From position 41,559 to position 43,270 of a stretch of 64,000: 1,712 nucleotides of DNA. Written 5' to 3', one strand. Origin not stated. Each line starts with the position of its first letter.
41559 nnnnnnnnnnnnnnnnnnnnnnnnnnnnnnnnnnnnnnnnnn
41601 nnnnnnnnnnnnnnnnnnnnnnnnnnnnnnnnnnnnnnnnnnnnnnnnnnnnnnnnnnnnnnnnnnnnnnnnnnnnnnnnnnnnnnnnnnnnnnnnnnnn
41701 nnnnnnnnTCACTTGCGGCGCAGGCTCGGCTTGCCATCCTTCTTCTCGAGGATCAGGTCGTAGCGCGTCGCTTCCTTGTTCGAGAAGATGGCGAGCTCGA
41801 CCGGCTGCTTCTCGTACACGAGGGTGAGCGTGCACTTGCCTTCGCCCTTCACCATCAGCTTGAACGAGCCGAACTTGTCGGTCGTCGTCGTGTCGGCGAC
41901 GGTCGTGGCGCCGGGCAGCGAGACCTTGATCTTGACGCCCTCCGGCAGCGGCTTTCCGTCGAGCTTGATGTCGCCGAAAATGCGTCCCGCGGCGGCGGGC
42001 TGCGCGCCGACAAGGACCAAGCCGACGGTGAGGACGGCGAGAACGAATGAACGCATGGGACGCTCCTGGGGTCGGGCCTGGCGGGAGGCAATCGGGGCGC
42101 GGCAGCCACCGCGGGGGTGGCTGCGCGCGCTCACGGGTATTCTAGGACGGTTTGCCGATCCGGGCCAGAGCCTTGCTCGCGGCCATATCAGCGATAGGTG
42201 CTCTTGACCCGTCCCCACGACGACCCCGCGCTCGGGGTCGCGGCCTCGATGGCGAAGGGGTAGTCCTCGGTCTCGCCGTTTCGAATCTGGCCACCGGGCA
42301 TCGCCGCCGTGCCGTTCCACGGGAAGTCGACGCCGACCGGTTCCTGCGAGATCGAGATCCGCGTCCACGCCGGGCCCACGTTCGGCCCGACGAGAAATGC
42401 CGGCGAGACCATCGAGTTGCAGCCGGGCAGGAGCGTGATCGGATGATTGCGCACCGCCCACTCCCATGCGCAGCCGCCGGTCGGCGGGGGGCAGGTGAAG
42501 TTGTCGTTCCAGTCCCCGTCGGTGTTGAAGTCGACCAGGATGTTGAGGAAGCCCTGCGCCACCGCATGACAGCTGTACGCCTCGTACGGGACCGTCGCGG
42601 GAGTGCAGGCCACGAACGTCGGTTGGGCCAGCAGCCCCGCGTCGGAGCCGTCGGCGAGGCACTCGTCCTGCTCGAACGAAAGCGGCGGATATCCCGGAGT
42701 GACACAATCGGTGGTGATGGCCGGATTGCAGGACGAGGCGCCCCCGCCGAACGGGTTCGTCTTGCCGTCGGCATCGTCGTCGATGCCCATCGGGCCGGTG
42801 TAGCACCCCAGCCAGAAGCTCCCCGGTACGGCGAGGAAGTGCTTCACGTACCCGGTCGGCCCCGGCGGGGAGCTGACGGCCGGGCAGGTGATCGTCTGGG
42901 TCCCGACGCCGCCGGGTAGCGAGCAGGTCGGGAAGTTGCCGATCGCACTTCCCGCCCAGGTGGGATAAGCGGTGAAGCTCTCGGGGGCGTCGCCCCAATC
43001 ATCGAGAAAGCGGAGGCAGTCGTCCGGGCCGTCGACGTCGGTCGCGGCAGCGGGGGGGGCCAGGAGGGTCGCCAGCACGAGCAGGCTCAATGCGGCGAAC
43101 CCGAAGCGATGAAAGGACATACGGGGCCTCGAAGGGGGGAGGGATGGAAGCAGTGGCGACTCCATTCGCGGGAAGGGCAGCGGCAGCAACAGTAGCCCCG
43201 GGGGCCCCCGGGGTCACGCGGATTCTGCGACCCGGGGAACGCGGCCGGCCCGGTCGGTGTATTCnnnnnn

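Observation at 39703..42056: Four-gene translationally coupled operon: CarbopepD_reg-like secreted protein, small TM protein, 207-aa unknown, M48 peptidase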

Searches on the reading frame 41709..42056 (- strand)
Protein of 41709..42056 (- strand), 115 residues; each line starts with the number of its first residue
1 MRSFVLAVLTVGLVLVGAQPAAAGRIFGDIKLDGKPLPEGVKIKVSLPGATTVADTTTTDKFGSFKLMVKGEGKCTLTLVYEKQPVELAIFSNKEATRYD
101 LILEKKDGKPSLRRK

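Call 5: search_protein_families(library=pfam, max_evalue=1, proteins=[window:41709-42056:-])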
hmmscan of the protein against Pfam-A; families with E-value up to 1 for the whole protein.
window:41709-42056:- (115 aa): 5 families
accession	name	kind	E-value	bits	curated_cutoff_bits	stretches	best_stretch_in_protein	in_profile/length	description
PF20598.4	DUF6795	-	0.00071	20.3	27.4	1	28-99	3-73/103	Domain of unknown function (DUF6795)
PF22902.2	NOMO1-like_9th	-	0.011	16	27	1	36-66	11-41/75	BOS complex subunit NOMO1-like, beta sandwich domain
PF25020.1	TTR_TEN1-4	-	0.011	16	27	1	33-85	17-63/86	Teneurin TTR-like domain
PF21308.3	C3_CUB2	-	0.038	14.1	26.7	1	41-80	17-55/62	Complement component 3, CUB domain, second segment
PF13620.12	CarboxypepD_reg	-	0.039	14.7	32.3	1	34-81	11-56/82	Carboxypeptidase regulatory-like domain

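Call 6: search_protein_families(library=ncbifam, max_evalue=1, proteins=[window:41709-42056:-])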
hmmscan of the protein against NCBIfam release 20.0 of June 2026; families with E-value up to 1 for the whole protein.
window:41709-42056:- (115 aa): 0 families

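Call 35: search_protein_families(library=padloc, max_evalue=1, proteins=[window:41709-42056:-])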
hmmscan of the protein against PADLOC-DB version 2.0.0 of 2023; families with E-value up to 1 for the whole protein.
window:41709-42056:- (115 aa): 0 families

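Call 36: search_protein_families(library=phrogs, max_evalue=1, proteins=[window:41709-42056:-])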
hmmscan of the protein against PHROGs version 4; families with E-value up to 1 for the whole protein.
window:41709-42056:- (115 aa): 0 families

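Call 41: search_protein_families(library=pfam, alignment_id=A4, max_evalue=0.01)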
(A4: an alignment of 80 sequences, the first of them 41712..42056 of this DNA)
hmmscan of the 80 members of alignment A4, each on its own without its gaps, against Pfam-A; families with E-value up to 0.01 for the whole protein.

A. member 1, window:41712-42056:- (115 aa): 1 family
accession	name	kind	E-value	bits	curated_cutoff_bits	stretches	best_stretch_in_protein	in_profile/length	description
PF20598.4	DUF6795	-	0.00071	20.3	27.4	1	28-99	3-73/103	Domain of unknown function (DUF6795)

B. families by the number of members that match (of 80 scanned): 5 families
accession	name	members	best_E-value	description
PF13620.12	CarboxypepD_reg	36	8.9e-08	Carboxypeptidase regulatory-like domain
PF13715.12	CarbopepD_reg_2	11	8.1e-05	CarboxypepD_reg-like domain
PF20598.4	DUF6795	3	0.00069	Domain of unknown function (DUF6795)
PF10670.15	DUF4198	2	0.00073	Domain of unknown function (DUF4198)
PF22902.2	NOMO1-like_9th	1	0.0017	BOS complex subunit NOMO1-like, beta sandwich domain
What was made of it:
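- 41709..42056 (-): Gene 1: secreted 115-aa transthyretin-like (CarboxypepD_reg-like) protein. It has a signal peptide ending AAA|G, a Lys-rich mature part and a conserved C-terminal LRRK. An AGGAG ribosome-binding site lies at 42067-42063. 36 of 80 family members hit PF13620, best E 8.9e-8 (call 41).
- On CarboxypepD_reg / transthyretin-like fold (gene 1): However, 36 of 80 orthologues match at E<=0.01, best 8.9e-8 (call 41).
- On DUF6795 (gene 1): Only 3 of 80 orthologues match at E<=0.01 (call 41).
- Closest known: Carboxypeptidase regulatory-like / transthyretin-like domain. Same: 36 of 80 family members hit PF13620 (call 41).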

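Call 63: find_homologous_proteins(query=window:41712-42056:-, max_evalue=0.001)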
Query seq(115 aa) (115 aa): 574 proteins with E <= 0.001 among 616 candidates; the best 120 are listed.
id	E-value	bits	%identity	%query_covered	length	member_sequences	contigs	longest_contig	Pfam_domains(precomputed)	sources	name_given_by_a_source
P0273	6.8e-67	240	100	100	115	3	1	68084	-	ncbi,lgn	-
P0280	6.0e-61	221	90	100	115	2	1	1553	-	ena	-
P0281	5.9e-60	218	89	100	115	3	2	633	-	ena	-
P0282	3.1e-55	203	83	100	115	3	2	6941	-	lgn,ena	-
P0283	1.9e-54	200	83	100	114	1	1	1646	-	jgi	jgi:hypothetical protein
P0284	4.0e-53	196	80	100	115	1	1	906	-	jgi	-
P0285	4.1e-53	196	78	100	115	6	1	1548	-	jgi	jgi:hypothetical protein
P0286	4.9e-53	195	79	100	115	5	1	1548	-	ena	-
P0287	2.5e-52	193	82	84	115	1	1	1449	-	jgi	-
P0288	1.8e-51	190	81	84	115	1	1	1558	-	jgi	jgi:hypothetical protein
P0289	5.2e-50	186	74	100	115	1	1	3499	-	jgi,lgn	-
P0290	1.4e-47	178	82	81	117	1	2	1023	-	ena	-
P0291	4.2e-47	176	74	100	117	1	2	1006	-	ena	-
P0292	1.1e-46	175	75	95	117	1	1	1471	-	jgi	jgi:hypothetical protein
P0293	3.8e-46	173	74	100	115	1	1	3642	-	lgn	-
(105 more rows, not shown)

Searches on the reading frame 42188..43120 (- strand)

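Call 5: search_protein_families(library=pfam, max_evalue=1, proteins=[window:42188-43120:-])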
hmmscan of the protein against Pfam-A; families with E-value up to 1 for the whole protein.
window:42188-43120:- (310 aa): 1 family
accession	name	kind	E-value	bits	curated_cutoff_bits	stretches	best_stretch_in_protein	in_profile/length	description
PF20009.4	GEVED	-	0.28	12.5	24.4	1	192-288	2-76/78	GEVED domain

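Call 6: search_protein_families(library=ncbifam, max_evalue=1, proteins=[window:42188-43120:-])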
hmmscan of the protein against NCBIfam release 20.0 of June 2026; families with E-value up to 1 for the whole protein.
window:42188-43120:- (310 aa): 0 families

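Call 35: search_protein_families(library=padloc, max_evalue=1, proteins=[window:42188-43120:-])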
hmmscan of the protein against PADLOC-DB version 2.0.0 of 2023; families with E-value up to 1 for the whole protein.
window:42188-43120:- (310 aa): 0 families

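Call 36: search_protein_families(library=phrogs, max_evalue=1, proteins=[window:42188-43120:-])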
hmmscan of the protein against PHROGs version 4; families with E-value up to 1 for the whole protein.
window:42188-43120:- (310 aa): 0 families
